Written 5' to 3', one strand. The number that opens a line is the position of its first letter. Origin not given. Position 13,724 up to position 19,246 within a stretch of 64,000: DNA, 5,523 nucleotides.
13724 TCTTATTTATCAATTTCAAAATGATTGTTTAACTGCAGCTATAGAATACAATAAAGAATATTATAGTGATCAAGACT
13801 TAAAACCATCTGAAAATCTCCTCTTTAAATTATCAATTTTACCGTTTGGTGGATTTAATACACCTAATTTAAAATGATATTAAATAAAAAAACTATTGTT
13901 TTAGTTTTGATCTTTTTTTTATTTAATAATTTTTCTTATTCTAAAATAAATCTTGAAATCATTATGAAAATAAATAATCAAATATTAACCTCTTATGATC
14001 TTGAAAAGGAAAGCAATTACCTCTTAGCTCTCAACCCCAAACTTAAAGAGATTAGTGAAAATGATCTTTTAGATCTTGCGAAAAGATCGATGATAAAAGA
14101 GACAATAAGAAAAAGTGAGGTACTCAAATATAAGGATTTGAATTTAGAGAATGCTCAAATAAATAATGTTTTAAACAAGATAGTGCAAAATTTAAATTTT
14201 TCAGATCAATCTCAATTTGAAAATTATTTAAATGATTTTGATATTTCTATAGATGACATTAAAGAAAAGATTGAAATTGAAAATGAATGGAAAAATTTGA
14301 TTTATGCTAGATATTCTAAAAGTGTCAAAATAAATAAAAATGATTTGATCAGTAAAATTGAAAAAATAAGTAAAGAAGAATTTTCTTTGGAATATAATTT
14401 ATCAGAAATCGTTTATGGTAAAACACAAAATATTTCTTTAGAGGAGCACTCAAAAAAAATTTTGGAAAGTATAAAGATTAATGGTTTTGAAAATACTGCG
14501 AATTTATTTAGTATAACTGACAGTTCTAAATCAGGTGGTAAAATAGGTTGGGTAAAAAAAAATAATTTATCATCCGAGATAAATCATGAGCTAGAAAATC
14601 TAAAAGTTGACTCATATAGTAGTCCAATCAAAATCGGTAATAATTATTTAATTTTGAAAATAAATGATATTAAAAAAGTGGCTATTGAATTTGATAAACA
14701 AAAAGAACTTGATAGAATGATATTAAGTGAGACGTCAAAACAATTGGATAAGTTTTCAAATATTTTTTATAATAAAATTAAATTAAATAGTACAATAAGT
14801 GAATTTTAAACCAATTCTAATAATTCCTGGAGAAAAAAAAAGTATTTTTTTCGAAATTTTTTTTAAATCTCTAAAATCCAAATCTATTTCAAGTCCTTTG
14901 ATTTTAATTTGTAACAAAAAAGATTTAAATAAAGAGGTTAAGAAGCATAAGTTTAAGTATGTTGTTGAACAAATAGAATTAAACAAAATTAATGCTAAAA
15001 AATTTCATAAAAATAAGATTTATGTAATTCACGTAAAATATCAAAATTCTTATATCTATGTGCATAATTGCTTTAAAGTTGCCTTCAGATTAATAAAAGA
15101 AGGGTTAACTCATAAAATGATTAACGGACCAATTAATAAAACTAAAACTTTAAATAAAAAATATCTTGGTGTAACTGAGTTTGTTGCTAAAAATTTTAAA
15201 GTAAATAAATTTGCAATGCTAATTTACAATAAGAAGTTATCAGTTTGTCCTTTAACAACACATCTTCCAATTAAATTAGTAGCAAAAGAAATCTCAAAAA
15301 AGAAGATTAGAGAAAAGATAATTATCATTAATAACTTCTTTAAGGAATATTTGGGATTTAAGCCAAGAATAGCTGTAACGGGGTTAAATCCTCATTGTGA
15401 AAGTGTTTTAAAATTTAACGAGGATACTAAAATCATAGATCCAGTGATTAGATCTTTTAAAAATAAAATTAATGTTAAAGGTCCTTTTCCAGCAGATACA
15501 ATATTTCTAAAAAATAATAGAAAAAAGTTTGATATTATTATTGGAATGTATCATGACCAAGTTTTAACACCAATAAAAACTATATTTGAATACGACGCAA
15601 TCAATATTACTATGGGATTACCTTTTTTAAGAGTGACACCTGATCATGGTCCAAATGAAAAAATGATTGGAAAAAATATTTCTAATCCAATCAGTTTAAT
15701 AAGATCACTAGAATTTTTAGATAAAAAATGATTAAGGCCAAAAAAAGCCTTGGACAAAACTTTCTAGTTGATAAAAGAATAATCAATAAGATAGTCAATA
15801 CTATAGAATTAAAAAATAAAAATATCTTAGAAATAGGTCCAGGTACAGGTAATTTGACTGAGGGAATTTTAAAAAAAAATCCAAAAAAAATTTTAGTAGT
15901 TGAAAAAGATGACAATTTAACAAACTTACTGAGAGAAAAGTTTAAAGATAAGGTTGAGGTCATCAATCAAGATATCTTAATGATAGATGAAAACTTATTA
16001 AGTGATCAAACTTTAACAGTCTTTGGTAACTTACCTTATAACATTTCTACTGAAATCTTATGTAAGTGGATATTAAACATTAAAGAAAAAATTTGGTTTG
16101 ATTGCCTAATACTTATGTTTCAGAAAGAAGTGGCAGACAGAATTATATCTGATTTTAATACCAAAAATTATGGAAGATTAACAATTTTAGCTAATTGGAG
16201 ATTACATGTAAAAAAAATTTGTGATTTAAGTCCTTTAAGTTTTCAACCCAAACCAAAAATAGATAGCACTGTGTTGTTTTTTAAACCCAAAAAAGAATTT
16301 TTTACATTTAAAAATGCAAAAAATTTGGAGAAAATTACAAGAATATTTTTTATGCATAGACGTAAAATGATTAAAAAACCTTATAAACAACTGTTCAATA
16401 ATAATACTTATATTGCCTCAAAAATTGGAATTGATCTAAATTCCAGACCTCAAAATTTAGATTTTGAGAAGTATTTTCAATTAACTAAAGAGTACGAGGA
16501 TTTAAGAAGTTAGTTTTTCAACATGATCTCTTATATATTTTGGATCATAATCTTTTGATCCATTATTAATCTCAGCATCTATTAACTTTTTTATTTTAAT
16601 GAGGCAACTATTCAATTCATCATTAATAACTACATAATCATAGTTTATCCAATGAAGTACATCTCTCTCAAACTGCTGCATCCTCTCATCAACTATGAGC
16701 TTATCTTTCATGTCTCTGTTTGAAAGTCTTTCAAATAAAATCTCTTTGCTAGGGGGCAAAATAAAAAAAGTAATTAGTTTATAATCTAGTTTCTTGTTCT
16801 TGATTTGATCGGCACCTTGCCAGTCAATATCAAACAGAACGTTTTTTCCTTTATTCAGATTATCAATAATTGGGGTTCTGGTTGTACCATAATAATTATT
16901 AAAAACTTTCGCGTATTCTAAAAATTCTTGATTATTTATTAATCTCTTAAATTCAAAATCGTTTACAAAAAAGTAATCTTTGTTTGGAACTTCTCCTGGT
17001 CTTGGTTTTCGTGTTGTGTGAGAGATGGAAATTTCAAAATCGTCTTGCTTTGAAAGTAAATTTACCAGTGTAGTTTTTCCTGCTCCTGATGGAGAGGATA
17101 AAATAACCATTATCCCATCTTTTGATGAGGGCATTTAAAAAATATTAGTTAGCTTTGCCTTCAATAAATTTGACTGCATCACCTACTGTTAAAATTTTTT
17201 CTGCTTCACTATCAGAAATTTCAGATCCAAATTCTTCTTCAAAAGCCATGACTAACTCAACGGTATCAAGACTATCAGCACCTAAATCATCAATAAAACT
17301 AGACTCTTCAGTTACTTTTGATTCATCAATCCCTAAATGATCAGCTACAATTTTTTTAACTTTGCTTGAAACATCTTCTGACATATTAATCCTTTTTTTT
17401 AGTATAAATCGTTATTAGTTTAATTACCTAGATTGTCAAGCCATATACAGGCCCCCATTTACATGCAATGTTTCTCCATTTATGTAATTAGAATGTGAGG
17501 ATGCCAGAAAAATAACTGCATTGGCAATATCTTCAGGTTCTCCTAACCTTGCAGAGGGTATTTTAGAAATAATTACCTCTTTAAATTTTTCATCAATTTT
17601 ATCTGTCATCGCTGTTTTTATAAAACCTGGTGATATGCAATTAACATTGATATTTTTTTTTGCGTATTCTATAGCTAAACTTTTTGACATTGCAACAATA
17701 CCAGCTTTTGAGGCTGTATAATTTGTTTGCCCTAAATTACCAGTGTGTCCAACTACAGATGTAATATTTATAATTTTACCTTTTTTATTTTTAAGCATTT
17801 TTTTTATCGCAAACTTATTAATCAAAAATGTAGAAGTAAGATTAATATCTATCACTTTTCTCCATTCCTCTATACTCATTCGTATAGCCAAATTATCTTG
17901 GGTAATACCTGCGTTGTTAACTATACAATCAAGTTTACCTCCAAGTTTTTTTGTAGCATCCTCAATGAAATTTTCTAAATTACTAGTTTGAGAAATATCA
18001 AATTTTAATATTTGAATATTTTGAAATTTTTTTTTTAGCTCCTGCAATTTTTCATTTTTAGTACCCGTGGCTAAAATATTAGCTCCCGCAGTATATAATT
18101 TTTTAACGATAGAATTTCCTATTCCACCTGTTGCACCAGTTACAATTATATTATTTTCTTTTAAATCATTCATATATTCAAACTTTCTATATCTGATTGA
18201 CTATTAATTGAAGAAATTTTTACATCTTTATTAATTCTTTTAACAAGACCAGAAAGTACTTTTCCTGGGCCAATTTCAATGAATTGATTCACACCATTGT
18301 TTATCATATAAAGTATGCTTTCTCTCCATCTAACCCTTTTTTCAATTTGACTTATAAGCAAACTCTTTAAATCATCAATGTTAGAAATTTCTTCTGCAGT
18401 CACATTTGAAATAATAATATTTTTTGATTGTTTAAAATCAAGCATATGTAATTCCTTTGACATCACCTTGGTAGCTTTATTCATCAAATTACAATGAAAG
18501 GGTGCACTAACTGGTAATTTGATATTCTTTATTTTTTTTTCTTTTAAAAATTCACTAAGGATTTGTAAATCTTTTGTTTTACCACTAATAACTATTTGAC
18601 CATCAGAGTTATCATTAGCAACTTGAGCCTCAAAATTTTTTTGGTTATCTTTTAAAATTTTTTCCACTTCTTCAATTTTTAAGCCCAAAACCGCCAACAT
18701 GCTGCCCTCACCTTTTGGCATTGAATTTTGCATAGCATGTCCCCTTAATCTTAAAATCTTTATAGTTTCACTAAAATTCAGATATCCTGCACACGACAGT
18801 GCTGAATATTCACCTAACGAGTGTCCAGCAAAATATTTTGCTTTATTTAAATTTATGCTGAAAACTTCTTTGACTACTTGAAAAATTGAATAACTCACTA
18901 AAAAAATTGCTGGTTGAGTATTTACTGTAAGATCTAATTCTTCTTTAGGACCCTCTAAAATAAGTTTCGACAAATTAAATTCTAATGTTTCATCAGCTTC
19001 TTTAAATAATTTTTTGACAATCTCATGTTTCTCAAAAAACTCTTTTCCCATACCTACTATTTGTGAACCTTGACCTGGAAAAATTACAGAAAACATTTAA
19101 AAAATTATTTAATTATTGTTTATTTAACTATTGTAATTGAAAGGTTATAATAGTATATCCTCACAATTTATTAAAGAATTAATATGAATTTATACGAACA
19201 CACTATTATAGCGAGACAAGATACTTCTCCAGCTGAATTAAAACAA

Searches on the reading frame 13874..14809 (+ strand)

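Call 79: search_protein_families(library=pfam, proteins=[window:13874-14809:+], max_evalue=0.001)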
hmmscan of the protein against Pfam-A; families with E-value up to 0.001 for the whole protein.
window:13874-14809:+ (311 aa): 3 families
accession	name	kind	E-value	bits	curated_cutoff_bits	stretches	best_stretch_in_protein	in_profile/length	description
PF00639.27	Rotamase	-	5.3e-09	37.4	21.7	1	189-265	18-97/97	PPIC-type PPIASE domain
PF13145.12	Rotamase_2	-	6.5e-06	27.4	27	1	205-269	48-111/121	PPIC-type PPIASE domain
PF13616.12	Rotamase_3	-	0.00014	22.8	22.5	1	183-265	30-114/116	PPIC-type PPIASE domain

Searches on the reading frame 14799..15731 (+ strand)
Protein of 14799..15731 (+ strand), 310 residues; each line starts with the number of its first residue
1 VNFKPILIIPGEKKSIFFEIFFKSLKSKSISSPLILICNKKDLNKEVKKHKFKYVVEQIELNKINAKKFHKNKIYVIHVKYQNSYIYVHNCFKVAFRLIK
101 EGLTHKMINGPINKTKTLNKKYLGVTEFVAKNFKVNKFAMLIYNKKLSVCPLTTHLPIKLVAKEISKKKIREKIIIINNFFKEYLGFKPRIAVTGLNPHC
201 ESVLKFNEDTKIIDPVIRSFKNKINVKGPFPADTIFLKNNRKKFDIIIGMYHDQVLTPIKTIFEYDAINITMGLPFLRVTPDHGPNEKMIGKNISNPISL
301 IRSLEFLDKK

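Call 79: search_protein_families(library=pfam, proteins=[window:14799-15731:+], max_evalue=0.001)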
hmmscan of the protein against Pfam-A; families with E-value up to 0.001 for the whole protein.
window:14799-15731:+ (310 aa): 1 family
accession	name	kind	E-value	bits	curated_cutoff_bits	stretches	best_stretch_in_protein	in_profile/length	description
PF04166.17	PdxA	-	4e-64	217.2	27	1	37-305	8-284/286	Pyridoxal phosphate biosynthetic protein PdxA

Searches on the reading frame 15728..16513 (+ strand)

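Call 79: search_protein_families(library=pfam, proteins=[window:15728-16513:+], max_evalue=0.001)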
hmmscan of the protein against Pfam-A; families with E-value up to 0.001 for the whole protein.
window:15728-16513:+ (261 aa): 1 family
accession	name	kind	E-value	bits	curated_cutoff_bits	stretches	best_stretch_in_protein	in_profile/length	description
PF00398.26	RrnaAD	-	9.3e-56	189.3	24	1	3-257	3-262/263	Ribosomal RNA adenine dimethylase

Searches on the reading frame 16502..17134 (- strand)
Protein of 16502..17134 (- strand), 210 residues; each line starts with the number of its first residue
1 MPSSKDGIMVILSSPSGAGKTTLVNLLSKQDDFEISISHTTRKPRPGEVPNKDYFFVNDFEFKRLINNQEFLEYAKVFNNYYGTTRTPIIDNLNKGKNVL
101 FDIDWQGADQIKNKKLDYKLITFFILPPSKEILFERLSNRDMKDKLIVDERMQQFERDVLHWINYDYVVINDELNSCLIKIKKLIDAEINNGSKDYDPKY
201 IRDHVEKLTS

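Call 79: search_protein_families(library=pfam, proteins=[window:16502-17134:-], max_evalue=0.001)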
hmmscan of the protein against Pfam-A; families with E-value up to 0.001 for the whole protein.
window:16502-17134:- (210 aa): 3 families
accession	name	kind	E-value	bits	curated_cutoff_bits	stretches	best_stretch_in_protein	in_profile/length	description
PF00625.27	Guanylate_kin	-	1.7e-43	148.9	25.2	1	10-187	5-181/182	Guanylate kinase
PF13238.12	AAA_18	-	1.9e-06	28.8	29.4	1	10-148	1-119/128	AAA domain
PF01926.29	MMR_HSR1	-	6.4e-05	23.5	21.9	0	16-54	8-48/113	50S ribosome-binding GTPase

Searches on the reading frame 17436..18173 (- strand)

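Call 79: search_protein_families(library=pfam, proteins=[window:17436-18173:-], max_evalue=0.001)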
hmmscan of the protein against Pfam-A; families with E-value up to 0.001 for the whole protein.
window:17436-18173:- (245 aa): 11 families
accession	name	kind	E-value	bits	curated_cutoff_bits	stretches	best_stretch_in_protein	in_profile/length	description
PF13561.12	adh_short_C2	-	3.7e-63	213.7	27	1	13-242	1-235/236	Enoyl-(Acyl carrier protein) reductase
PF00106.31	adh_short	-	1.2e-56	191.7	26.6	1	8-196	2-193/195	short chain dehydrogenase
PF08659.16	KR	-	9.8e-20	71.6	22.6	1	9-162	3-159/180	KR domain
PF23441.1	SDR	-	9e-07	29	27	1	53-243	63-256/258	SDR-like rossmann domain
PF03435.24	Sacchrp_dh_NADP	-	1.3e-05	25.9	25.1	1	9-119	1-107/129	Saccharopine dehydrogenase NADP binding domain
PF01370.27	Epimerase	-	1.4e-05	25.1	20.9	1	9-92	1-76/240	NAD dependent epimerase/dehydratase family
PF13460.12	NAD_binding_10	-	2.1e-05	24.9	27.2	1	13-73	1-61/184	NAD(P)H-binding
PF05368.20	NmrA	-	2.2e-05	24.7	27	1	6-73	2-70/298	NmrA-like family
PF01073.25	3Beta_HSD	-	5.3e-05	22.8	22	1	10-134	1-128/280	3-beta hydroxysteroid dehydrogenase/isomerase family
PF16363.11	GDP_Man_Dehyd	-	0.00041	20.3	27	1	10-137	1-127/332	GDP-mannose 4,6 dehydratase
PF03807.23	F420_oxidored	-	0.00054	21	21.6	0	14-54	6-49/94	NADP oxidoreductase coenzyme F420-dependent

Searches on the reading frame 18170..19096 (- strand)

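Call 79: search_protein_families(library=pfam, proteins=[window:18170-19096:-], max_evalue=0.001)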
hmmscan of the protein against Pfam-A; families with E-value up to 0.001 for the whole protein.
window:18170-19096:- (308 aa): 1 family
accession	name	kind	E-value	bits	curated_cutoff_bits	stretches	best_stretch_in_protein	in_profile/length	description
PF00698.26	Acyl_transf_1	-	1.3e-29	104.2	32.7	1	5-289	3-279/319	Acyl transferase domain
